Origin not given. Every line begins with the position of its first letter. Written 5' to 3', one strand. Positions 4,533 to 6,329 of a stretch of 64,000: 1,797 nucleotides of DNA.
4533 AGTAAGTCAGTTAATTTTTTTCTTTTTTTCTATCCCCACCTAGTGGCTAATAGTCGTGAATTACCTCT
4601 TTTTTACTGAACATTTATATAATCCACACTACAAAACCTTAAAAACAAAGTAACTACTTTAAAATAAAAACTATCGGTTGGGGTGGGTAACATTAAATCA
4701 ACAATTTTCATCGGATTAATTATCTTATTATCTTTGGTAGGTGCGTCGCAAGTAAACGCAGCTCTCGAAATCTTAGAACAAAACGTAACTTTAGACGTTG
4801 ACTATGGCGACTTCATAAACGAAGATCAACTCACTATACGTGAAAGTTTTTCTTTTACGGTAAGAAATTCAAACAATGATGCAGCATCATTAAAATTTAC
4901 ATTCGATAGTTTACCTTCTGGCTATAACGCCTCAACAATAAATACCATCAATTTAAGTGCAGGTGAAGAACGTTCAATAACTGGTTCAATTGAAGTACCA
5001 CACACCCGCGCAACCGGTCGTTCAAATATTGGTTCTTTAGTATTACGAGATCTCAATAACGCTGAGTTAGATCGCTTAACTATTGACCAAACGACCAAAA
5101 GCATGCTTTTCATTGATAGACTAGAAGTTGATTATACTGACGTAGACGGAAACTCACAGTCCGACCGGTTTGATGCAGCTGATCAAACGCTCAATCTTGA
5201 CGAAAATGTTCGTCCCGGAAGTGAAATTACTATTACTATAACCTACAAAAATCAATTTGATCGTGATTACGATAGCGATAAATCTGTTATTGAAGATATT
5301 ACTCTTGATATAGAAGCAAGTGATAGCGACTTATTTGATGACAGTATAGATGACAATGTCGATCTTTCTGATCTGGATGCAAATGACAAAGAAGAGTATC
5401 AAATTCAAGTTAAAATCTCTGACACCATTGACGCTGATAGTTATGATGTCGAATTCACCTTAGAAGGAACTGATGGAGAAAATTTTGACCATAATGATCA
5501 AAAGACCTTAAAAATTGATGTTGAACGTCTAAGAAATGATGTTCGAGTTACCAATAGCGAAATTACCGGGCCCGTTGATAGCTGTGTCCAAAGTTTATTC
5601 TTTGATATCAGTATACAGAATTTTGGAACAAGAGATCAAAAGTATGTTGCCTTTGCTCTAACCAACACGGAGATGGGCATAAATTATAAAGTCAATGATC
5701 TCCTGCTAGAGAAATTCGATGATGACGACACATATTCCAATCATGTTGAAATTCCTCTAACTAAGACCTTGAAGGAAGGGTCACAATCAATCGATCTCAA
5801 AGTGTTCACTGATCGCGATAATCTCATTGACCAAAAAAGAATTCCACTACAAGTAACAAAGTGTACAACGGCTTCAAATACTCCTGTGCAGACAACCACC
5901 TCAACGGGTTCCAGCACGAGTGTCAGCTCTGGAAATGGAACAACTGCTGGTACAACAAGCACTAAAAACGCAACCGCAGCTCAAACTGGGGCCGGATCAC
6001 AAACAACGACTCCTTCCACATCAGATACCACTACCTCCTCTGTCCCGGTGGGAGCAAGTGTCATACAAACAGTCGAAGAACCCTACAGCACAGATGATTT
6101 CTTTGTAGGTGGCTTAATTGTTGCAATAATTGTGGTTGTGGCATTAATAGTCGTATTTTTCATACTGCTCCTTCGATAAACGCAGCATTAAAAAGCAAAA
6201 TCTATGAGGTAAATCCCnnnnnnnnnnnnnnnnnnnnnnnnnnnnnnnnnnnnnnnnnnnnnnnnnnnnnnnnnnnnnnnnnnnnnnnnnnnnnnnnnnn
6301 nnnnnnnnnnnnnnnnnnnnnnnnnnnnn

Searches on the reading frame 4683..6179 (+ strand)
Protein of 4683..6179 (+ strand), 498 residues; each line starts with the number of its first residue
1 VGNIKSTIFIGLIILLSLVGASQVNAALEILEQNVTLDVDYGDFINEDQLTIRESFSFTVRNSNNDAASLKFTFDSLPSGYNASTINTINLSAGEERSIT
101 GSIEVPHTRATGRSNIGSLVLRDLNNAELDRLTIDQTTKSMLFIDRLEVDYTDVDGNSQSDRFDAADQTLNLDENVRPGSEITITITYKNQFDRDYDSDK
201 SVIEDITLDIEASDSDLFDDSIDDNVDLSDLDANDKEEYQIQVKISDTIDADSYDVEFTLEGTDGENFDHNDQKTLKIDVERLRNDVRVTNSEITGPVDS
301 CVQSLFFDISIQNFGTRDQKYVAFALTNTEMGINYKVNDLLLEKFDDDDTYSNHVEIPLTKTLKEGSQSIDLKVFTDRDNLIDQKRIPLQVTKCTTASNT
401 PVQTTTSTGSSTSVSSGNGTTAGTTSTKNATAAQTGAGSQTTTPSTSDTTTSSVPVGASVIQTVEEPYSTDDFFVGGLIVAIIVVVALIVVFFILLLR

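Call 12: search_protein_families(library=pfam, proteins=[window:4683-6179:+], max_evalue=0.001)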
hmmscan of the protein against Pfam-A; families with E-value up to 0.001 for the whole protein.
window:4683-6179:+ (498 aa): 1 family
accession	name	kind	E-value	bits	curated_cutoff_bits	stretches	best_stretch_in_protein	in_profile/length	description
PF11614.14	FixG_C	-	0.00043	20.9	25.6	0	48-116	27-96/119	IG-like fold at C-terminal of FixG, putative oxidoreductase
